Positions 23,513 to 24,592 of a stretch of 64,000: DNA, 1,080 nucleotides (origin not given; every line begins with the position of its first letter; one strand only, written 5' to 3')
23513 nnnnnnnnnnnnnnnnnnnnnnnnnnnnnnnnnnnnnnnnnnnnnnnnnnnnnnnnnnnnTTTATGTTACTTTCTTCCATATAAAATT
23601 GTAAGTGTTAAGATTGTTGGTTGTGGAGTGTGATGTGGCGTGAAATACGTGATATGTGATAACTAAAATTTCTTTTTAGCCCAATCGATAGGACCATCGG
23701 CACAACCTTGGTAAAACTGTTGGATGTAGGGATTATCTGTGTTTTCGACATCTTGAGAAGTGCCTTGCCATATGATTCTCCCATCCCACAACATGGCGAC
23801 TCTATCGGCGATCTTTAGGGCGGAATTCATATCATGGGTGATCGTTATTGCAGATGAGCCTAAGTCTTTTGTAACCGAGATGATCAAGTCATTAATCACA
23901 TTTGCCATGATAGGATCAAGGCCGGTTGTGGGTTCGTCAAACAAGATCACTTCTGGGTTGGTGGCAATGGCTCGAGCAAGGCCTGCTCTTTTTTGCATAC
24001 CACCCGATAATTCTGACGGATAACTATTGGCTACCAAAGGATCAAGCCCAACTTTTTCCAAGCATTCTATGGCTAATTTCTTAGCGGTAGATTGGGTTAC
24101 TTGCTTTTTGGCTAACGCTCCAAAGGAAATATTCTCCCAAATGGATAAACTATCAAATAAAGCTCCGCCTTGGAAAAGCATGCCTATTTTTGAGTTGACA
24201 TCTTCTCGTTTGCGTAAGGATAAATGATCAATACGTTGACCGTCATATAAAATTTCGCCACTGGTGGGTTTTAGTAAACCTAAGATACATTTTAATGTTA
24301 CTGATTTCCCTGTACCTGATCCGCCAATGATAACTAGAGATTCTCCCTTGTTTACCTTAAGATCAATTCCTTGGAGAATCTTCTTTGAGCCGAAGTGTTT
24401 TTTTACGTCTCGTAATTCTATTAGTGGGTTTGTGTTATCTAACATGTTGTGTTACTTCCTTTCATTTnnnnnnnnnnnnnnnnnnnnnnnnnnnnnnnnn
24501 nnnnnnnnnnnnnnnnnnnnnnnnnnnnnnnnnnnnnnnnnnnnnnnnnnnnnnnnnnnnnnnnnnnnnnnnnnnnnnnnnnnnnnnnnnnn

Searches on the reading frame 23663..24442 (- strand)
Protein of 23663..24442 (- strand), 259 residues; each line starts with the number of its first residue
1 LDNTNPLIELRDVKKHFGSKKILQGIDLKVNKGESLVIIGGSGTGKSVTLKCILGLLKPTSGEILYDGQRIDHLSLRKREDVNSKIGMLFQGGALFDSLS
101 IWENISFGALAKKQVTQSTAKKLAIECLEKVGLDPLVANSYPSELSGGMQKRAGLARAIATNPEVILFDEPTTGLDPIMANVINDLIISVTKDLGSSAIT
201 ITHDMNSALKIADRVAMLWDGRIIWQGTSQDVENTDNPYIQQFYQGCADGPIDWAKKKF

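Call 68: search_protein_families(library=ncbifam, max_evalue=0.01, proteins=[window:23663-24442:-])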
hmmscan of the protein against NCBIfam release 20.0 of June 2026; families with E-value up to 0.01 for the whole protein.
window:23663-24442:- (259 aa): 189 families (the best 25 are shown)
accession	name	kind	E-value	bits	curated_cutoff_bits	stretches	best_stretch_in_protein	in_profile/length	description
NF008809.0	PRK11831.1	equivalog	3.8e-60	203.5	441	1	4-253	5-253/270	phospholipid ABC transporter ATP-binding protein MlaF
TIGR01186.1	proV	subfamily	3.1e-57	194.4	326.6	1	16-246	2-232/363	betaine/proline/choline family ABC transporter ATP-binding protein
NF007027.0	PRK09493.1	equivalog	8.6e-55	185.7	379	1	7-245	1-237/240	glutamine ABC transporter ATP-binding protein GlnQ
TIGR03265.1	PhnT2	equivalog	9e-51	173.2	457.7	1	6-243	3-234/353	putative 2-aminoethylphosphonate ABC transporter ATP-binding protein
TIGR02315.1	ABC_phnC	equivalog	5.5e-50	170.1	266.1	1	7-236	1-237/243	phosphonate ABC transporter ATP-binding protein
NF043075.1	MMSYN1_0197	equivalog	1.1e-48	165.9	550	1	7-243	2-232/341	spermidine/putrescine ABC transporter ATP-binding protein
NF006987.0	PRK09452.1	equivalog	2.1e-48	164.9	482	1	4-243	14-247/378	spermidine/putrescine ABC transporter ATP-binding protein PotA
TIGR00968.1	3a0106s01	subfamily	5.5e-48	163.5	342.75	1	8-243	1-230/237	sulfate ABC transporter ATP-binding protein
TIGR04521.1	ECF_ATPase_2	equivalog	6.5e-48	163.2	330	1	19-234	17-234/279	energy-coupling factor transporter ATPase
TIGR00972.1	3a0107s01c2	equivalog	1.8e-47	161.8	343.2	1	8-232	2-230/248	phosphate ABC transporter ATP-binding protein PstB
NF040933.2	ABC_arch_GlcV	equivalog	1.6e-46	158.8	450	1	8-234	3-231/357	glucose ABC transporter ATP-binding protein GlcV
NF008428.0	PRK11264.1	equivalog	2.5e-46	157.9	406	1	8-243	4-243/250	L-cystine ABC transporter ATP-binding protein TcyN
TIGR02211.1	LolD_lipo_ex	equivalog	4.8e-45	153.8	307.75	1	14-222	8-218/221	lipoprotein-releasing ABC transporter ATP-binding protein LolD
TIGR03415.1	ABC_choXWV_ATP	equivalog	9.4e-45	153.2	483.75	1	20-245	37-266/382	choline ABC transporter ATP-binding protein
TIGR03005.1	ectoine_ehuA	equivalog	3.5e-44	150.9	345.4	1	8-234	1-236/252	ectoine/hydroxyectoine ABC transporter ATP-binding protein EhuA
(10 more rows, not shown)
